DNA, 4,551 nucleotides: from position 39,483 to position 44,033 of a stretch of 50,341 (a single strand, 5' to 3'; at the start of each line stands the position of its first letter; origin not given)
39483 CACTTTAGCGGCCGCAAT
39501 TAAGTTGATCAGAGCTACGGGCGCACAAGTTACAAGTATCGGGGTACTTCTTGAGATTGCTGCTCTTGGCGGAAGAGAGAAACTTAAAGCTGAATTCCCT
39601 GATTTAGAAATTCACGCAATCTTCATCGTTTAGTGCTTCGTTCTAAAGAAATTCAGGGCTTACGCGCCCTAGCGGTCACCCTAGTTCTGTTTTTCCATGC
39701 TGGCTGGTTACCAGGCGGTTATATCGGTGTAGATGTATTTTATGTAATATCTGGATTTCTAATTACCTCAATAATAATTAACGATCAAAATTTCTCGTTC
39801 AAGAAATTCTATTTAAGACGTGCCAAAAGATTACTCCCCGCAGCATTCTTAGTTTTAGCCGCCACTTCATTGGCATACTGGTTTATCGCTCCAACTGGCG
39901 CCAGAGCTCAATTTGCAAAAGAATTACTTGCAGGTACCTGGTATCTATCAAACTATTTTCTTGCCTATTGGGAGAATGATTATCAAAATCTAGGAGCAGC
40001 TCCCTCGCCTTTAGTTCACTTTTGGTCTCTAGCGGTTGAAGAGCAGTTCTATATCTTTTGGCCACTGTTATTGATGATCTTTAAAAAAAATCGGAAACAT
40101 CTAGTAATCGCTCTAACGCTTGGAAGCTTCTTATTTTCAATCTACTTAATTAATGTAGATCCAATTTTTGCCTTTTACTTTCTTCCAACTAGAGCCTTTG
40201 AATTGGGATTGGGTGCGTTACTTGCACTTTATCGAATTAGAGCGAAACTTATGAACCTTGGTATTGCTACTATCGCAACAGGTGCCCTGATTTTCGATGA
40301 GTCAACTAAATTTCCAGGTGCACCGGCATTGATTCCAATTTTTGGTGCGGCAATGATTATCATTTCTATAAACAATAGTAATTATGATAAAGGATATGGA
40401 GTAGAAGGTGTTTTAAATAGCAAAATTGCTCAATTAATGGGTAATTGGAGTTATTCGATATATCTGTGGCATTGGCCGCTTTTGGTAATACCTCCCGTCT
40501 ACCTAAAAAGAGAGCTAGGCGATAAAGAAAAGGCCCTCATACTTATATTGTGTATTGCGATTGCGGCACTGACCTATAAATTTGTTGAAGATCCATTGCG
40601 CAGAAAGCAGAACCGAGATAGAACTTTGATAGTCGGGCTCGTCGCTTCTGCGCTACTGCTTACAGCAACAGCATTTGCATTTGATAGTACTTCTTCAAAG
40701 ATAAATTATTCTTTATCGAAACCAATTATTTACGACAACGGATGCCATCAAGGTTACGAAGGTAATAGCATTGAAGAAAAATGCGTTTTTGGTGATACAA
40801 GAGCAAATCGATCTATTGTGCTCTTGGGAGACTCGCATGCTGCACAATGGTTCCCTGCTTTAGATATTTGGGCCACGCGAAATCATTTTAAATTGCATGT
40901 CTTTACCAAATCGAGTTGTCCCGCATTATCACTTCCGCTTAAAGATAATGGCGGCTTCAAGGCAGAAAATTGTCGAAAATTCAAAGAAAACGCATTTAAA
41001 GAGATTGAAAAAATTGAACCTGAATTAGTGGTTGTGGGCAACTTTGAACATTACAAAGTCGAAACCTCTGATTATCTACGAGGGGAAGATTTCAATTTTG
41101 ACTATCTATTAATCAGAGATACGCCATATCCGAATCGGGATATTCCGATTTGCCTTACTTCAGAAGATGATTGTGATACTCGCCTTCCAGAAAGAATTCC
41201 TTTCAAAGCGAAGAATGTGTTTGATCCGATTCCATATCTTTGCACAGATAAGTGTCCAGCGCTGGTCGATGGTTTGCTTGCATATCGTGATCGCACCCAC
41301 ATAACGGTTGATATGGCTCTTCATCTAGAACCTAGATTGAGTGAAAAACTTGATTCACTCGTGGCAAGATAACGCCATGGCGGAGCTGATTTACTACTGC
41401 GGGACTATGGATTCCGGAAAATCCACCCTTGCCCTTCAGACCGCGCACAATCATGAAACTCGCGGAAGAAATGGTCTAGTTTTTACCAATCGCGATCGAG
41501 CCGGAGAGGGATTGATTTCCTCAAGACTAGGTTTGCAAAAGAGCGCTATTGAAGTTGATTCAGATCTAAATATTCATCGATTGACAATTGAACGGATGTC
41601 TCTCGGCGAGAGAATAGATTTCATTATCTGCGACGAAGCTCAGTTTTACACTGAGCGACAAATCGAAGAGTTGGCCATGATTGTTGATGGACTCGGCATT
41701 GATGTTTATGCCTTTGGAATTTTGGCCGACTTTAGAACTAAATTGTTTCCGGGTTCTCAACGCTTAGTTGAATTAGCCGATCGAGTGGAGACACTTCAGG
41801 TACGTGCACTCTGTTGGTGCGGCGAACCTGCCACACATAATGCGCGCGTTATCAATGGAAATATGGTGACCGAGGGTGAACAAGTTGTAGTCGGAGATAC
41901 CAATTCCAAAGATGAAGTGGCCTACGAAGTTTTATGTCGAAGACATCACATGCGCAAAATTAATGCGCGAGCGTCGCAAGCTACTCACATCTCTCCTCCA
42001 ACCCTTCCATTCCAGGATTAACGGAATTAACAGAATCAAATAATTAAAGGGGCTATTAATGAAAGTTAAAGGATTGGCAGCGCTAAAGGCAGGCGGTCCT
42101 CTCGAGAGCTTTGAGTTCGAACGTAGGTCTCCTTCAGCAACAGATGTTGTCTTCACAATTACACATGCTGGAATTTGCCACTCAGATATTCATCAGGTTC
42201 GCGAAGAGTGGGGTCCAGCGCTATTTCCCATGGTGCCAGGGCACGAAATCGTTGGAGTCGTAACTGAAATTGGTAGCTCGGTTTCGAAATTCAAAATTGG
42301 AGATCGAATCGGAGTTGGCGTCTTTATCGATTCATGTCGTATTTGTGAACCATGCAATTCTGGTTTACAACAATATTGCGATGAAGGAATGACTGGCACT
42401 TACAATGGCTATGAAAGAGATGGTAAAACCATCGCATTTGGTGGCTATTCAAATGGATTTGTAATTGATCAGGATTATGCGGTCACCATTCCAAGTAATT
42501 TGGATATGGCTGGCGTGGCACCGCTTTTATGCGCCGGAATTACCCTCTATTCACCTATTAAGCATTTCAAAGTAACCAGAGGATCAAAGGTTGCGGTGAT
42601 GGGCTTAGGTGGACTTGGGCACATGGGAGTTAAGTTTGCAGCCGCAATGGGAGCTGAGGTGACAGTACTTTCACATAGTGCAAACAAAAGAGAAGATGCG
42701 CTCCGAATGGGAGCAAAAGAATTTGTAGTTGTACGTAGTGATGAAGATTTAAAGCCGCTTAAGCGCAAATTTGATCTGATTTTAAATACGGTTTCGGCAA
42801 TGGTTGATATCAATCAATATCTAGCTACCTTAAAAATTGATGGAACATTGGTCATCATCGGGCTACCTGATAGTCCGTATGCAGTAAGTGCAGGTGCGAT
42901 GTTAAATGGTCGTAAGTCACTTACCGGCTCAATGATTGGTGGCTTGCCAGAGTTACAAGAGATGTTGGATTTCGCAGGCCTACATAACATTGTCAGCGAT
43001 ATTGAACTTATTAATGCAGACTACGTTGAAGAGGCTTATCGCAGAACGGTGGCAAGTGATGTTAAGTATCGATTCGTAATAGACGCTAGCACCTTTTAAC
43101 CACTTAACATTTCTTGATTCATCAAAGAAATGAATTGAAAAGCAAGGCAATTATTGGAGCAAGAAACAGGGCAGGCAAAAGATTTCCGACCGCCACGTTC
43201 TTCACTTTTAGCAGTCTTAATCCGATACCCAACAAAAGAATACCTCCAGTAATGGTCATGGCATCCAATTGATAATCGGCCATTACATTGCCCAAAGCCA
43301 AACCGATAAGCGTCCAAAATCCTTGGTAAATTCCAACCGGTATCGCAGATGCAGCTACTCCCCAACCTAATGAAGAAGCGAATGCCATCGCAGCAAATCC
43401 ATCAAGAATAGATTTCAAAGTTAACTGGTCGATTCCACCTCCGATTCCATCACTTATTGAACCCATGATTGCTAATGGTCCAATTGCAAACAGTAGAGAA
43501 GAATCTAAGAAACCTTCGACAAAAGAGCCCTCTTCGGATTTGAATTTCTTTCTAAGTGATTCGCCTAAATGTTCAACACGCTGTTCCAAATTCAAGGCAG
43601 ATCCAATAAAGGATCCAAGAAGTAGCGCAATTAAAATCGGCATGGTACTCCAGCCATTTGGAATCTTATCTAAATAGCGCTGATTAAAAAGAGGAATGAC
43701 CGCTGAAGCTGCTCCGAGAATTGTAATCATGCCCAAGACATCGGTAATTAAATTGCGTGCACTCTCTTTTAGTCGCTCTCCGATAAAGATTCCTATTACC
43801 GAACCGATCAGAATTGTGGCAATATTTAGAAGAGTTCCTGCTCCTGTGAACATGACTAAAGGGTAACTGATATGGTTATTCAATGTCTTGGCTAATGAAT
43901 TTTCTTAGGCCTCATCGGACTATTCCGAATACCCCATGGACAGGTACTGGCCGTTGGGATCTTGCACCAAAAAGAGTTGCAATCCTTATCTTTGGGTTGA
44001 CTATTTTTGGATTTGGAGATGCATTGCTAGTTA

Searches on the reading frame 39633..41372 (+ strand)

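Call 40: search_protein_families(library=pfam, max_evalue=0.000001, proteins=[window:39633-41372:+])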
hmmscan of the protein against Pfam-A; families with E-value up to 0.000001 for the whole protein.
window:39633-41372:+ (579 aa): 2 families
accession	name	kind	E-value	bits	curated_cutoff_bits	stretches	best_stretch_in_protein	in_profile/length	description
PF19040.6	SGNH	-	9.4e-25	88.2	27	1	371-474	2-104/248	SGNH domain (fused to AT3 domains)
PF01757.29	Acyl_transf_3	-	1e-23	84.4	31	1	6-294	3-300/326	Acyltransferase domain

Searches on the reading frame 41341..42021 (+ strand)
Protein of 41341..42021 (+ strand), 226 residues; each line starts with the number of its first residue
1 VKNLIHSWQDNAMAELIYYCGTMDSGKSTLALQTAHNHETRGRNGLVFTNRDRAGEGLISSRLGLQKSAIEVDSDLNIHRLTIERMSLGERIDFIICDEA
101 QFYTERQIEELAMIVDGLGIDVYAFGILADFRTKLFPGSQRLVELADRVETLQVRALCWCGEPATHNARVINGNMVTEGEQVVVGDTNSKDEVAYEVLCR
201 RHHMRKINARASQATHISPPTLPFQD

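Call 40: search_protein_families(library=pfam, max_evalue=0.000001, proteins=[window:41341-42021:+])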
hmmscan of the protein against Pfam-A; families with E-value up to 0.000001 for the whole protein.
window:41341-42021:+ (226 aa): 1 family
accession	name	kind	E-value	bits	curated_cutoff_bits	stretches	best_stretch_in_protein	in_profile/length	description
PF00265.24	TK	-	2.9e-25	89.6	20.6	1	15-203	2-176/176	Thymidine kinase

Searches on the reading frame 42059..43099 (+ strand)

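Call 40: search_protein_families(library=pfam, max_evalue=0.000001, proteins=[window:42059-43099:+])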
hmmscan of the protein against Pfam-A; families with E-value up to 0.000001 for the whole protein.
window:42059-43099:+ (346 aa): 2 families
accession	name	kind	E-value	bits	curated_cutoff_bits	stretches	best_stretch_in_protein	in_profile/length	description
PF08240.17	ADH_N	-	1.7e-22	80.1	23.5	1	28-145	3-103/104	Alcohol dehydrogenase GroES-like domain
PF00107.32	ADH_zinc_N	-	3.2e-22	79.3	31.8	1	185-305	1-126/129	Zinc-binding dehydrogenase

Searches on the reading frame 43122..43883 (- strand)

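Call 40: search_protein_families(library=pfam, max_evalue=0.000001, proteins=[window:43122-43883:-])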
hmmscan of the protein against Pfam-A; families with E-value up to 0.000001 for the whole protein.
window:43122-43883:- (253 aa): 1 family
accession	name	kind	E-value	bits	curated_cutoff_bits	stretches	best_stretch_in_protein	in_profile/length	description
PF04474.17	DUF554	-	1.1e-63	215.1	25.1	1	16-246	2-219/220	Protein of unknown function (DUF554)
